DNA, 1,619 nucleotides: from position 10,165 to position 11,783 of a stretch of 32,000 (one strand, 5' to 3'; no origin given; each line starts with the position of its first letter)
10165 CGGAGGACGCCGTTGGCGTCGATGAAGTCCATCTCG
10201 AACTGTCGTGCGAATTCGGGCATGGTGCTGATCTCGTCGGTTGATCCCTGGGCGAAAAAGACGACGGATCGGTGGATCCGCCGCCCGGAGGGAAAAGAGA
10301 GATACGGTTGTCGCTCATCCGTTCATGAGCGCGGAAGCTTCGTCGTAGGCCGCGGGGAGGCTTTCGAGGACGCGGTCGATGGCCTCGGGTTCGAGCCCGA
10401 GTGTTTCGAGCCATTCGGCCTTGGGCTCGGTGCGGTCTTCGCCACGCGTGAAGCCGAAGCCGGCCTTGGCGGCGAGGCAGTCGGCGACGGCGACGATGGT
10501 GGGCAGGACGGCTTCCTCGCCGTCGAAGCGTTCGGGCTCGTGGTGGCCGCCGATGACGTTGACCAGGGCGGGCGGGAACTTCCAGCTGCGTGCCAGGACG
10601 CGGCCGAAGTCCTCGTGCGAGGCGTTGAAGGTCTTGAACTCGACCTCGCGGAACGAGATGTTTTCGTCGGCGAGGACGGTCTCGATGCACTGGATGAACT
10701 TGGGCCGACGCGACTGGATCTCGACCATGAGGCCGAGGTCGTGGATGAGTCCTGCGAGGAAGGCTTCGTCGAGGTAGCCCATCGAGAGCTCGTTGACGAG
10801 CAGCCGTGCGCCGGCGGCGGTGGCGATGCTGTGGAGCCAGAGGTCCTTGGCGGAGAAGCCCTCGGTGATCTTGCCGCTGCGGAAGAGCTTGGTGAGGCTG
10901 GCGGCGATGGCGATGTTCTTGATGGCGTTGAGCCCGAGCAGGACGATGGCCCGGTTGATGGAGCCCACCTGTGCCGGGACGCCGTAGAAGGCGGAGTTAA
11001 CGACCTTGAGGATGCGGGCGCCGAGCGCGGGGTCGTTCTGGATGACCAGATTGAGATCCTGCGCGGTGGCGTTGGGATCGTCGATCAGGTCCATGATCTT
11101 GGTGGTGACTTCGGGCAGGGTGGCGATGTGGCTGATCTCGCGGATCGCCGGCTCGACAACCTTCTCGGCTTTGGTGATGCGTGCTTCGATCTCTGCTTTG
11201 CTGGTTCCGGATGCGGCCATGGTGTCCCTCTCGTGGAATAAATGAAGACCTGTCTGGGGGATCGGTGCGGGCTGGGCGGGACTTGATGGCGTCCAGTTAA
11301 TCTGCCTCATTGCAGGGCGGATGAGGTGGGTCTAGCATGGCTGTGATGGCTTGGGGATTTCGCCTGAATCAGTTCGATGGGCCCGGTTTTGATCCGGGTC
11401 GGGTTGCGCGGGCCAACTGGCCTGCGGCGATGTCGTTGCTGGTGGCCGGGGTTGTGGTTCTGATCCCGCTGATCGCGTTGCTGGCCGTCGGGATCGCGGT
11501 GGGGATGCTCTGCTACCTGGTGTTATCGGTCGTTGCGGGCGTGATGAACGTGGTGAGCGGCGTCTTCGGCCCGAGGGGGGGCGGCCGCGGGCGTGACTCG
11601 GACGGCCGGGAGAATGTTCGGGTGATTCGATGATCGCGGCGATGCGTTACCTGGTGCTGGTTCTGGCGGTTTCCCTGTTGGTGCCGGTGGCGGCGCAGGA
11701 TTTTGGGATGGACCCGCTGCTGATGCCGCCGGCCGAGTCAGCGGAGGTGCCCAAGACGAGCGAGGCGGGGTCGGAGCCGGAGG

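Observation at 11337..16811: MscS channel hard-wired into an Mla/MCE-type lipid-transport operon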

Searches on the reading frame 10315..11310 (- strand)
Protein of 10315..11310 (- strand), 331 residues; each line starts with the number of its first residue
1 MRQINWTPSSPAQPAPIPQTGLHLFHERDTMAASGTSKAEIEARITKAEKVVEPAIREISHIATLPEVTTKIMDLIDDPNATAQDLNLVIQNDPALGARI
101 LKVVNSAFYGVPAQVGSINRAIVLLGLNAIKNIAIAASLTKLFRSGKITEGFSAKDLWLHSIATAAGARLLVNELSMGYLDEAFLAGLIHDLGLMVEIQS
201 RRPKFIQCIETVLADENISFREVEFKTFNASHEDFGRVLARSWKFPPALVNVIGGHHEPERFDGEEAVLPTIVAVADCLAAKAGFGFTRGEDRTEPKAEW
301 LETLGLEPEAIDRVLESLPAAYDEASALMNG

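Call 4: search_protein_families(library=pfam, proteins=[window:10315-11310:-], max_evalue=0.01)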
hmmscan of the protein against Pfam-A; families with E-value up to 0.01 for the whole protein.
window:10315-11310:- (331 aa): 2 families
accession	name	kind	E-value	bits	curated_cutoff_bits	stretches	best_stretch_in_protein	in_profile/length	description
PF08668.18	HDOD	-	9.7e-54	182.3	22.9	1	63-259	2-196/196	HDOD domain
PF01966.28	HD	-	4.3e-07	30.7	22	1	160-281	4-115/116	HD domain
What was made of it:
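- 10315..11310 (-): HDOD-domain gene, divergent from the cluster. It marks the conserved left flank of the ancestral p98-mscS unit. The true start is probably Met31 at 11220, which leaves a ~116-nt divergent promoter region. PF08668, 182 bits (call 4).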

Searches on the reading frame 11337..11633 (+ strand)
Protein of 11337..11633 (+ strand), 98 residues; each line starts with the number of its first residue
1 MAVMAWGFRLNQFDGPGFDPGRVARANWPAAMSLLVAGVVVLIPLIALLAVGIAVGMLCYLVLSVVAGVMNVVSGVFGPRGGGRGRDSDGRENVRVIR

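Call 4: search_protein_families(library=pfam, proteins=[window:11337-11633:+], max_evalue=0.01)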
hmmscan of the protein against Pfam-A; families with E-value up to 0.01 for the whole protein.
window:11337-11633:+ (98 aa): 0 families

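Call 38: search_protein_families(library=ncbifam, proteins=[window:11337-11633:+], max_evalue=0.01)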
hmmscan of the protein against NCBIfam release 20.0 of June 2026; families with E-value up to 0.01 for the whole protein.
window:11337-11633:+ (98 aa): 0 families
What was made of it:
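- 11337..11633 (+): p98: small membrane protein with a ~45-residue hydrophobic stretch and a conserved C-terminal GR[ER]NVRV[IV] motif. It is the ancestral upstream partner gene of this MscS subfamily. No Pfam or NCBIfam hit (calls 4, 38).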

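Call 43: find_homologous_proteins(query=window:11337-11630:+, max_evalue=0.01)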
Query window:11337-11630:+ (98 aa): 2 proteins with E <= 0.01 among 54 candidates.
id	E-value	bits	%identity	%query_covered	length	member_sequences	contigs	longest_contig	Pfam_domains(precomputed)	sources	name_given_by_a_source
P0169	6.3e-55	201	100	100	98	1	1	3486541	-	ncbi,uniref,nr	ncbi:hypothetical protein [Mucisphaera calidilacus]|uniref:Uncharacterized protein n=1 Tax=Mucisphae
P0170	2.6e-23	100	50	100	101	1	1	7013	-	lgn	-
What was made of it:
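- Tried and rejected: The word-index homologue search with p98 found only itself and one relative (call 43).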
